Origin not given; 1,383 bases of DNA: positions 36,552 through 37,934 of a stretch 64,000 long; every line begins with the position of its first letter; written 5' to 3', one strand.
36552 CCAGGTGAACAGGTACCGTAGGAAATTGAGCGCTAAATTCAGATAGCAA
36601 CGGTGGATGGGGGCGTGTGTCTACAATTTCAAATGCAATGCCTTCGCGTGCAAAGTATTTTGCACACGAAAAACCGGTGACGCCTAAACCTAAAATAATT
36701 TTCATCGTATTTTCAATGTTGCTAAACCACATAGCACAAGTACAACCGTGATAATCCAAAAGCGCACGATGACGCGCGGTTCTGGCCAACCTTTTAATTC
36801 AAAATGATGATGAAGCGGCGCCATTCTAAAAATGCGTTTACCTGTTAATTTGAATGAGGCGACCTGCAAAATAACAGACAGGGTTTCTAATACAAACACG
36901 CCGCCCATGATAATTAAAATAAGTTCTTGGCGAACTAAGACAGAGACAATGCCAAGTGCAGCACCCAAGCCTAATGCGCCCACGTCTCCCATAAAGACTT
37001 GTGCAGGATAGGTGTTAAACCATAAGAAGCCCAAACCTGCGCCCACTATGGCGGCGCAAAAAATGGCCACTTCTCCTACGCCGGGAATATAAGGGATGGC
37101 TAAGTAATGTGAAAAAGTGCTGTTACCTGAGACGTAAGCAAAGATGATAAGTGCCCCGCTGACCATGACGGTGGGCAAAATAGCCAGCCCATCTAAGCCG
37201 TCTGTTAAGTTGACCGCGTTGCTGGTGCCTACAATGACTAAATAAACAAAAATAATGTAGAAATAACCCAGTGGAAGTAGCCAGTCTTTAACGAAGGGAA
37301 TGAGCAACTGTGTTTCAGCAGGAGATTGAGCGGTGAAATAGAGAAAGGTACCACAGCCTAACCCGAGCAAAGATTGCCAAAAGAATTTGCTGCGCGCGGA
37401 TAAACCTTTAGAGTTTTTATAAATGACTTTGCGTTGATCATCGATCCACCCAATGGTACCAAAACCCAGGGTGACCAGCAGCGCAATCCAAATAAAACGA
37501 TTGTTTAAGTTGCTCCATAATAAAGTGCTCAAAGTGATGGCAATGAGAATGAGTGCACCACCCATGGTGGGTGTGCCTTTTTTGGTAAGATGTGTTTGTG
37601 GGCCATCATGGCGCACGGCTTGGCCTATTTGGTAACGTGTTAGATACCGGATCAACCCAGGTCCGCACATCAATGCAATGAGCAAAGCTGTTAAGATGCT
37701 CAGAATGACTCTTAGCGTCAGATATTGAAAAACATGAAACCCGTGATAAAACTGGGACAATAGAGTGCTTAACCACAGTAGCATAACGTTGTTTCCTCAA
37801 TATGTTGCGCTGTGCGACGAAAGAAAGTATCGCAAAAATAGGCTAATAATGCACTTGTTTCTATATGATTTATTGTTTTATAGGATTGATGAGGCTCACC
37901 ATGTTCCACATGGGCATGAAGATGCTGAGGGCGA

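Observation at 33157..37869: A murG-ftsW-murD-mraY fragment of the cell-division (dcw) cluster is separated from its usual neighbours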

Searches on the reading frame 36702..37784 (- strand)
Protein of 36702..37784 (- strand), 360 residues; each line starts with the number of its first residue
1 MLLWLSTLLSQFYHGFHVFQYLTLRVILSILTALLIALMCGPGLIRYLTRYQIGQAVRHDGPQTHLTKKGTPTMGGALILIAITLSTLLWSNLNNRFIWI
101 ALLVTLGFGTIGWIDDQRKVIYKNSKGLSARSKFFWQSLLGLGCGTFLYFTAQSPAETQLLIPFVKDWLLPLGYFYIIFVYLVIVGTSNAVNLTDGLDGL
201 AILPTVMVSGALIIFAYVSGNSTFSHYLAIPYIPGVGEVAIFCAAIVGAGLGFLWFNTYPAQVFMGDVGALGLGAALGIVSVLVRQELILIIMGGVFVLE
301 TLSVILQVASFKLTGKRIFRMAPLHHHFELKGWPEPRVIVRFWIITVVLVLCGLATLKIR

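Call 4: search_protein_families(library=pfam, proteins=[window:36702-37784:-])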
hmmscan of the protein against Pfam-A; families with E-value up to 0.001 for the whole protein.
window:36702-37784:- (360 aa): 2 families
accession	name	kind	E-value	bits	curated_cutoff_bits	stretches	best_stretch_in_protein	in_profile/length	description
PF00953.26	Glycos_transf_4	-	2.8e-32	112.4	27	1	99-283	2-158/160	Glycosyl transferase family 4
PF10555.14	MraY_sig1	-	0.00063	19.5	20.1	1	68-80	1-13/13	Phospho-N-acetylmuramoyl-pentapeptide-transferase signature 1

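Call 13: find_homologous_proteins(query=window:36702-37784:-, max_evalue=1e-50)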
Query window:36702-37784:- (360 aa): 8000 proteins with E <= 1e-50 among 8000 candidates; the best 120 are listed.
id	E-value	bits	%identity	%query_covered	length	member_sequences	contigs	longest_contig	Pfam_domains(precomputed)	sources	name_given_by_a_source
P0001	4.3e-232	788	100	100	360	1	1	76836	PF00953.27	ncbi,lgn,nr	ncbi:MAG: phospho-N-acetylmuramoyl-pentapeptide-transferase [Gammaproteobacteria bacterium]|nr:phosp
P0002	4.9e-213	725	90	100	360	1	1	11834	PF00953.27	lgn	-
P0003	2.8e-199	680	84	100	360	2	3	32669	PF00953.27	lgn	-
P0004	1.1e-198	678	83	100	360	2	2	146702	PF00953.27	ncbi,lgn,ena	-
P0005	6.9e-196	669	83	100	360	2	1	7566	PF00953.27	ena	-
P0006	7.5e-190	649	81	100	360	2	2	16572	PF00953.27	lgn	-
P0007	2.7e-178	611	75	100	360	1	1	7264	PF00953.27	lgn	-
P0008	3.5e-177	607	74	100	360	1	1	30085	PF00953.27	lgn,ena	-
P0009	2.1e-176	605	75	100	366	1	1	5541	PF00953.27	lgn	-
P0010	2.1e-176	605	74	100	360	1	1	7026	PF00953.27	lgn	-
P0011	2.1e-176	605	74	100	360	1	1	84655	PF00953.27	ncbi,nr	ncbi:MAG: phospho-N-acetylmuramoyl-pentapeptide-transferase [Gammaproteobacteria bacterium]|nr:phosp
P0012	2.3e-176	605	74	100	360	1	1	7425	PF00953.27,PF10555.15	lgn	-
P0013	2.6e-176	604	75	100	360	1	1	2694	PF00953.27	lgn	-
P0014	3.6e-176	604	75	100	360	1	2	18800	PF00953.27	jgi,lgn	-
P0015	5.6e-176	603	75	100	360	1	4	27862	PF00953.27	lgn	-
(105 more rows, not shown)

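Call 14: find_encoding_contigs(protein=P0001, flank=10000, max_places=3)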
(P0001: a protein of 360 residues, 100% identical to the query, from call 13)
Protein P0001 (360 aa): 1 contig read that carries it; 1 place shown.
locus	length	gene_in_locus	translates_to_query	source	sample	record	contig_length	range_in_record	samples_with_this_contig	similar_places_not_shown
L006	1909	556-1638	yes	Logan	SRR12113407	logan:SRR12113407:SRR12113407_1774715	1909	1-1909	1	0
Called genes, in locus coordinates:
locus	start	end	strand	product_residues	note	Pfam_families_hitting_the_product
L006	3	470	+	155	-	?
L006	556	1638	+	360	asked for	PF00953:Glycos_transf_4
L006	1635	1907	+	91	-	?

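Call 15: find_encoding_contigs(protein=P0004, flank=10000, max_places=3)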
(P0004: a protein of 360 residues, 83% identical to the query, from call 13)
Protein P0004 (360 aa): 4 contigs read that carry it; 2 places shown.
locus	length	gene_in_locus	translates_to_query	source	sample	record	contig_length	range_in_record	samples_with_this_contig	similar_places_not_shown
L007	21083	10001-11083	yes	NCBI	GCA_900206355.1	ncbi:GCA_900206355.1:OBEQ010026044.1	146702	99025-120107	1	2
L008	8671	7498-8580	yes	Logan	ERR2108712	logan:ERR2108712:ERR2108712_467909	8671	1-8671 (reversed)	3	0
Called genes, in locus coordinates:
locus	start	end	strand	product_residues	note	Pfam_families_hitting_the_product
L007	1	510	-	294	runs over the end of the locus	PF00491:Arginase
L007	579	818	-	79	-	PF01197:Ribosomal_L31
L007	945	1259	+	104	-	PF00462:Glutaredoxin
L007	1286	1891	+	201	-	PF00578:AhpC-TSA, PF08534:Redoxin, PF10417:1-cysPrx_C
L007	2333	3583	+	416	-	-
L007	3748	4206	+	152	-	PF02381:MraZ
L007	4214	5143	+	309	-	PF01795:Methyltransf_5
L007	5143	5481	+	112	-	PF04999:FtsL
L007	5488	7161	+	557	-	PF03717:PBP_dimer, PF00905:Transpeptidase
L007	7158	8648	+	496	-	PF01225:Mur_ligase, PF08245:Mur_ligase_M, PF02875:Mur_ligase_C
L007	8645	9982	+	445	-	PF01225:Mur_ligase, PF08245:Mur_ligase_M, PF02875:Mur_ligase_C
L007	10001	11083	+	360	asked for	PF00953:Glycos_transf_4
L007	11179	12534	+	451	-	PF21799:MurD-like_N, PF08245:Mur_ligase_M, PF02875:Mur_ligase_C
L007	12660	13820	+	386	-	PF01098:FTSW_RODA_SPOVE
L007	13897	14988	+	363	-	PF03033:Glyco_transf_28, PF13439:Glyco_transf_4 (faint), PF13579:Glyco_trans_4_4 (faint), PF04101:Glyco_tran_28_C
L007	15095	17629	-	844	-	-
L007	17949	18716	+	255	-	PF00483:NTP_transferase, PF12804:NTP_transf_3 (weak)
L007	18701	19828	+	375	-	PF01073:3Beta_HSD, PF01370:Epimerase, PF02719:Polysacc_synt_2, PF04321:RmlD_sub_bind, PF16363:GDP_Man_Dehyd, PF07993:NAD_binding_4 (weak)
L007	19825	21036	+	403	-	PF00155:Aminotran_1_2 (weak), PF01041:DegT_DnrJ_EryC1, PF01053:Cys_Met_Meta_PP (weak)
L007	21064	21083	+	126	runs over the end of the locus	PF04138:GtrA_DPMS_TM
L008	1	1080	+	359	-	?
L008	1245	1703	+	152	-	PF02381:MraZ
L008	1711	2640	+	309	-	PF01795:Methyltransf_5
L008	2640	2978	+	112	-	PF04999:FtsL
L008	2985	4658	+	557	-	PF03717:PBP_dimer, PF00905:Transpeptidase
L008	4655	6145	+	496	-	PF01225:Mur_ligase, PF08245:Mur_ligase_M, PF02875:Mur_ligase_C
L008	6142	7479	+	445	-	PF01225:Mur_ligase, PF08245:Mur_ligase_M, PF02875:Mur_ligase_C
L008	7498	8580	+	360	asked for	PF00953:Glycos_transf_4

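Call 16: find_encoding_contigs(protein=P0002, flank=10000, max_places=3)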
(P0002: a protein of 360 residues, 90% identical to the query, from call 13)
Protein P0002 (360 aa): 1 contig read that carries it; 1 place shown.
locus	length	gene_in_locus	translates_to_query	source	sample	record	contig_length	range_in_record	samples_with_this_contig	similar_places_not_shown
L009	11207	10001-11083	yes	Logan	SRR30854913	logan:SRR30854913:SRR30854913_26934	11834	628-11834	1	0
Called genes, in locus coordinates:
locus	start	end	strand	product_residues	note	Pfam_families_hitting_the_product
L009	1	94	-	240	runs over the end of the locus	?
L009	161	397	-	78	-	PF01197:Ribosomal_L31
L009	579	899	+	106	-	PF00462:Glutaredoxin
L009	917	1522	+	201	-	PF00578:AhpC-TSA, PF08534:Redoxin, PF10417:1-cysPrx_C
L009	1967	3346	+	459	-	-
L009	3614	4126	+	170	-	PF02381:MraZ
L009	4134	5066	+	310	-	PF01795:Methyltransf_5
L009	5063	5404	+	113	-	PF04999:FtsL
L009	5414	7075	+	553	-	PF03717:PBP_dimer, PF00905:Transpeptidase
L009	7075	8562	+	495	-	PF01225:Mur_ligase (weak), PF08245:Mur_ligase_M, PF02875:Mur_ligase_C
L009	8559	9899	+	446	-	PF01225:Mur_ligase, PF08245:Mur_ligase_M, PF02875:Mur_ligase_C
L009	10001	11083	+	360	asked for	PF00953:Glycos_transf_4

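Call 17: find_encoding_contigs(protein=P0003, flank=10000, max_places=3)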
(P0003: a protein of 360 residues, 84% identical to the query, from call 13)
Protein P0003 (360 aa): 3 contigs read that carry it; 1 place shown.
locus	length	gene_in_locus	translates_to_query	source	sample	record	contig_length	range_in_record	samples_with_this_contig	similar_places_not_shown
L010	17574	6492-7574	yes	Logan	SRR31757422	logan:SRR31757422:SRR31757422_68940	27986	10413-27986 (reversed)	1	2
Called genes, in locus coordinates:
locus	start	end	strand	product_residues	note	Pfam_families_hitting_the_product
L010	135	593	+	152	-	PF02381:MraZ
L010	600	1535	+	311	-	PF01795:Methyltransf_5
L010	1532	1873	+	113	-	PF04999:FtsL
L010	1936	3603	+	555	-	PF03717:PBP_dimer, PF00905:Transpeptidase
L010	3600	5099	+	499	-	PF01225:Mur_ligase, PF08245:Mur_ligase_M, PF02875:Mur_ligase_C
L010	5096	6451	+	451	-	PF01225:Mur_ligase, PF08245:Mur_ligase_M, PF02875:Mur_ligase_C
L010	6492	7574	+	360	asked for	PF00953:Glycos_transf_4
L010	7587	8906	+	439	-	PF21799:MurD-like_N, PF08245:Mur_ligase_M, PF02875:Mur_ligase_C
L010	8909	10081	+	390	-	PF01098:FTSW_RODA_SPOVE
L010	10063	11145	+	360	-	PF03033:Glyco_transf_28, PF13579:Glyco_trans_4_4 (faint), PF04101:Glyco_tran_28_C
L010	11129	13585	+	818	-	PF21663:WipA_Phos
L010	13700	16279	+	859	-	PF21663:WipA_Phos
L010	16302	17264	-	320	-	PF06144:DNA_pol3_delta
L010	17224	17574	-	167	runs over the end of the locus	-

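Call 18: find_encoding_contigs(protein=P0006, flank=10000, max_places=3)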
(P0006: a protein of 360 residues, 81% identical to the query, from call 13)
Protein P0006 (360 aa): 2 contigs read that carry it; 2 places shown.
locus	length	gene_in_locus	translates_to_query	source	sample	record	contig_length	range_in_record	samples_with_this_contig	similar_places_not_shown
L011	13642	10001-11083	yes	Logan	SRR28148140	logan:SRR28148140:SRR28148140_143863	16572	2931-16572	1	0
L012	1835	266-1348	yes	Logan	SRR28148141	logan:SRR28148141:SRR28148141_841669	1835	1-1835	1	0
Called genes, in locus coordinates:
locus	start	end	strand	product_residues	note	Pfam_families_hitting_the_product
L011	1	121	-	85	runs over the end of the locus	PF01197:Ribosomal_L31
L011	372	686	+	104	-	PF00462:Glutaredoxin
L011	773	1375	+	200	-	PF00578:AhpC-TSA, PF08534:Redoxin, PF10417:1-cysPrx_C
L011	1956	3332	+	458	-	-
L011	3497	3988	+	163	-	PF02381:MraZ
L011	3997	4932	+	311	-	PF01795:Methyltransf_5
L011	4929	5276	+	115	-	PF04999:FtsL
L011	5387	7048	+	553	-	PF03717:PBP_dimer, PF00905:Transpeptidase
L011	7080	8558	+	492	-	PF01225:Mur_ligase (weak), PF08245:Mur_ligase_M, PF02875:Mur_ligase_C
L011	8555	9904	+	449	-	PF01225:Mur_ligase, PF08245:Mur_ligase_M, PF02875:Mur_ligase_C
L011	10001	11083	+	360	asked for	PF00953:Glycos_transf_4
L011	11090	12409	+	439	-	PF21799:MurD-like_N, PF08245:Mur_ligase_M, PF02875:Mur_ligase_C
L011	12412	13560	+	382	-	PF01098:FTSW_RODA_SPOVE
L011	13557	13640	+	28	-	?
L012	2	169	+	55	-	?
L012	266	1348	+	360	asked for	PF00953:Glycos_transf_4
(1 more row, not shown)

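Call 26: find_homologous_proteins(query=L009:8559-9899:+, max_evalue=1e-60)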
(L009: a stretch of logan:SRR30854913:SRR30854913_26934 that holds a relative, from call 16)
Query L009:8559-9899:+ (446 aa): 7670 proteins with E <= 1e-60 among 8000 candidates; the best 120 are listed.
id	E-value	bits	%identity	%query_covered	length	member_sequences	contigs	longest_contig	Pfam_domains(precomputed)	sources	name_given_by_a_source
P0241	1.0e-290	982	100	100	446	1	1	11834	PF02875.27,PF08245.19,PF01225.31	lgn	-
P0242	6.4e-202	689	71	100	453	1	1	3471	PF02875.27,PF08245.19,PF01225.31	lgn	-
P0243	7.7e-196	669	69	100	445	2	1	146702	PF02875.27,PF08245.19,PF01225.31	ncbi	-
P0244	3.4e-188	644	67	100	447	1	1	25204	PF02875.27,PF08245.19,PF01225.31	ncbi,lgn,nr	ncbi:MAG: UDP-N-acetylmuramoyl-tripeptide--D-alanyl-D-alanine ligase [Gammaproteobacteria bacterium]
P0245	1.6e-179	616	65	100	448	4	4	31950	PF02875.27,PF08245.19,PF01225.31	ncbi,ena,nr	ncbi:MAG: hypothetical protein A3G71_07165 [Gammaproteobacteria bacterium RIFCSPLOWO2_12_FULL_38_14]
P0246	8.2e-166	570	60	100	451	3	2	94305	PF02875.27,PF08245.19,PF01225.31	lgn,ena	-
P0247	2.5e-164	566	60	100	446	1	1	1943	PF02875.27,PF08245.19,PF01225.31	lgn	-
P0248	1.3e-147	510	56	100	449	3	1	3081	PF02875.27,PF08245.19,PF01225.31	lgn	-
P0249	1.6e-143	497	54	100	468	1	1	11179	PF02875.27,PF08245.19,PF01225.31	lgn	-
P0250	5.8e-143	495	55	100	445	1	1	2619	PF02875.27,PF08245.19,PF01225.31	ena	-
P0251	3.5e-140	486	52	99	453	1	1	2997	PF02875.27,PF08245.19,PF01225.31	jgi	jgi:UDP-N-acetylmuramoyl-tripeptide--D-alanyl-D-alanine ligase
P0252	1.4e-135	471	51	96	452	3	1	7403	PF02875.27,PF08245.19,PF01225.31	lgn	-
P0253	1.5e-135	471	51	100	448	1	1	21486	PF02875.27,PF08245.19,PF01225.31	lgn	-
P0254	9.9e-135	468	50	100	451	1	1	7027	PF02875.27,PF08245.19,PF01225.31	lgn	-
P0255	1.0e-133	465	51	96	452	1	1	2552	PF02875.27,PF08245.19,PF01225.31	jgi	-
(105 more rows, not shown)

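Call 27: find_encoding_contigs(protein=P0244, flank=10000, max_places=4)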
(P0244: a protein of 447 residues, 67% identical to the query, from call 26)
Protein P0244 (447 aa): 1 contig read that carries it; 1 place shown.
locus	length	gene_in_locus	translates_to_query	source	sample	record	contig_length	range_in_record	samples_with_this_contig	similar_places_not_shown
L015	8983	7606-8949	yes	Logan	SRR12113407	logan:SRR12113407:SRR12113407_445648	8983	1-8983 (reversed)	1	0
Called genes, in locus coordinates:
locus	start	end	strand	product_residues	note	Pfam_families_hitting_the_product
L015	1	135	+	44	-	?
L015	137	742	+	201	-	PF00578:AhpC-TSA, PF08534:Redoxin, PF10417:1-cysPrx_C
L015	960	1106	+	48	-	-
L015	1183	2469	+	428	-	-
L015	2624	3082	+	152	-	PF02381:MraZ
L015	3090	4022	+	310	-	PF01795:Methyltransf_5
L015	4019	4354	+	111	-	PF04999:FtsL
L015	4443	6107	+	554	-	PF03717:PBP_dimer, PF00905:Transpeptidase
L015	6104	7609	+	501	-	PF01225:Mur_ligase, PF08245:Mur_ligase_M, PF02875:Mur_ligase_C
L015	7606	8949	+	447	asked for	PF01225:Mur_ligase, PF08245:Mur_ligase_M, PF02875:Mur_ligase_C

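Call 28: list_cluster_members(proteins=[P0001, P0121, P0244, P0242])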
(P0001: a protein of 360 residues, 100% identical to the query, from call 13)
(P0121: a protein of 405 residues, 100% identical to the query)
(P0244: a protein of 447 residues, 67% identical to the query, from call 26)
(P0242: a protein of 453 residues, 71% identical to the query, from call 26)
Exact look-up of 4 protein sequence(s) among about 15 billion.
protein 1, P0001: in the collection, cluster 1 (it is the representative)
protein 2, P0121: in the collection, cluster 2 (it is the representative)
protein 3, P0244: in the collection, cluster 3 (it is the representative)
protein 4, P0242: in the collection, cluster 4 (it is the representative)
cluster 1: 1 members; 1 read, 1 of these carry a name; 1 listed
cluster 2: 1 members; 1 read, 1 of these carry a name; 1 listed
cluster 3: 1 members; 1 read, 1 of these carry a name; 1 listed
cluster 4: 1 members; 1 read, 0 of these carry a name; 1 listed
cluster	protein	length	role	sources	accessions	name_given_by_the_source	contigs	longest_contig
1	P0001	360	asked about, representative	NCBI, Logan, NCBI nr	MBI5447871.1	MAG: phospho-N-acetylmuramoyl-pentapeptide-transferase [Gammaproteobacteria bacterium] | phospho-N-acetylmuramoyl-pentapeptide-transferase [Gammaproteobacteria bacterium]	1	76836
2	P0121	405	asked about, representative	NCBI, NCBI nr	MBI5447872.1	MAG: type II secretion system F family protein [Gammaproteobacteria bacterium] | type II secretion system F family protein [Gammaproteobacteria bacterium]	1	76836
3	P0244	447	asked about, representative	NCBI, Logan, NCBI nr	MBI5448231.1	MAG: UDP-N-acetylmuramoyl-tripeptide--D-alanyl-D-alanine ligase [Gammaproteobacteria ... | UDP-N-acetylmuramoyl-tripeptide--D-alanyl-D-alanine ligase [Gammaproteobacteria bacterium]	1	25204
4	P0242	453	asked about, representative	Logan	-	-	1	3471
